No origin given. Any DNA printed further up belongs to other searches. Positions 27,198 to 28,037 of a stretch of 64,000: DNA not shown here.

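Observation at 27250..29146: Two tandem MNT-HEPN toxin-antitoxin-like modules inserted between pheS and pheT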

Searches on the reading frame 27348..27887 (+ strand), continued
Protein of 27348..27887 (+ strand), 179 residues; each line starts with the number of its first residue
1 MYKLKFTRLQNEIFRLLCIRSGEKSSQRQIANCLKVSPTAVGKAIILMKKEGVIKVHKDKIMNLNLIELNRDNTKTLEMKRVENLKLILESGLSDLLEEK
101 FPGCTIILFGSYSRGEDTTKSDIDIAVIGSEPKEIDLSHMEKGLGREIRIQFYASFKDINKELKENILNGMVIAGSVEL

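Call 83: fold_search(model_id=the predicted structure, library=pdb)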
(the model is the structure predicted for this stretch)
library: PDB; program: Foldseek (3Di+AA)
matches with E <= 10: 1725; with E <= 0.001: 12
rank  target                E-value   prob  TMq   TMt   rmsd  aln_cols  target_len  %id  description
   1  5yhz                  9.1e-05  1.00  0.43  0.52   3.5       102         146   24  Structure of Lactococcus lactis ZitR, E41A mutant (released 2017-12-06)
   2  5yhy                  1.2e-04  1.00  0.41  0.48   3.7       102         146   24  Structure of Lactococcus lactis ZitR, C30S mutant (released 2017-12-06)
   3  5jls                  1.7e-04  1.00  0.43  0.56   4.1       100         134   22  Crystal Structure of Adhesin competence repressor (AdcR) from Streptococcus pyogenes (C-terminally His tagged) (released 2017-05-03)
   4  5yi0_A                2.2e-04  1.00  0.35  0.42   9.0       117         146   26  Structure of Lactococcus lactis ZitR, C30AH42A mutant (released 2017-12-06)
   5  5yhx_A                2.6e-04  1.00  0.40  0.48   3.6       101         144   25  Structure of Lactococcus lactis ZitR, wild type (released 2017-12-06)
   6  6fi9_A                3.8e-04  1.00  0.35  0.43   9.0       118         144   25  Crystal Structure of a zinc-responsive MarR family member, Lactococcus lactis ZitR (released 2019-02-20)
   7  5yi1                  4.5e-04  1.00  0.42  0.55   3.2        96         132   25  Structure of Lactococcus lactis ZitR, C30AH42A mutant in apo form (released 2017-12-06)
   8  5yhx_M                6.8e-04  1.00  0.43  0.52   3.3       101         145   25  Structure of Lactococcus lactis ZitR, wild type (released 2017-12-06)
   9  5yhx_N                7.2e-04  1.00  0.43  0.52   3.4       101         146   25  Structure of Lactococcus lactis ZitR, wild type (released 2017-12-06)
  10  5yi3_B                7.6e-04  1.00  0.34  0.42   8.6       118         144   25  Structure of Lactococcus lactis ZitR, C30S mutant in complex with DNA (released 2017-12-06)
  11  5jlu                  8.1e-04  1.00  0.44  0.56   3.8       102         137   22  Crystal Structure of Adhesin competence repressor (AdcR) from Streptococcus pyogenes (released 2017-05-03)
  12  5yi3_E                8.1e-04  1.00  0.38  0.45   3.9       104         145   24  Structure of Lactococcus lactis ZitR, C30S mutant in complex with DNA (released 2017-12-06)
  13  8xeo_B                1.3e-03  1.00  0.34  0.56   4.6        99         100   20  Crystal structure of MNT antitoxin (released 2024-12-18)
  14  4lll_M                1.5e-03  1.00  0.39  0.54   6.3       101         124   16  Crystal structure of S. aureus MepR-DNA complex (released 2014-05-14)
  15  4ld5_A                1.5e-03  1.00  0.41  0.53   6.3       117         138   14  Crystal structure of MepR Q18P mutant from multidrug resistant S. aureus clinical isolate (released 2013-09-11)
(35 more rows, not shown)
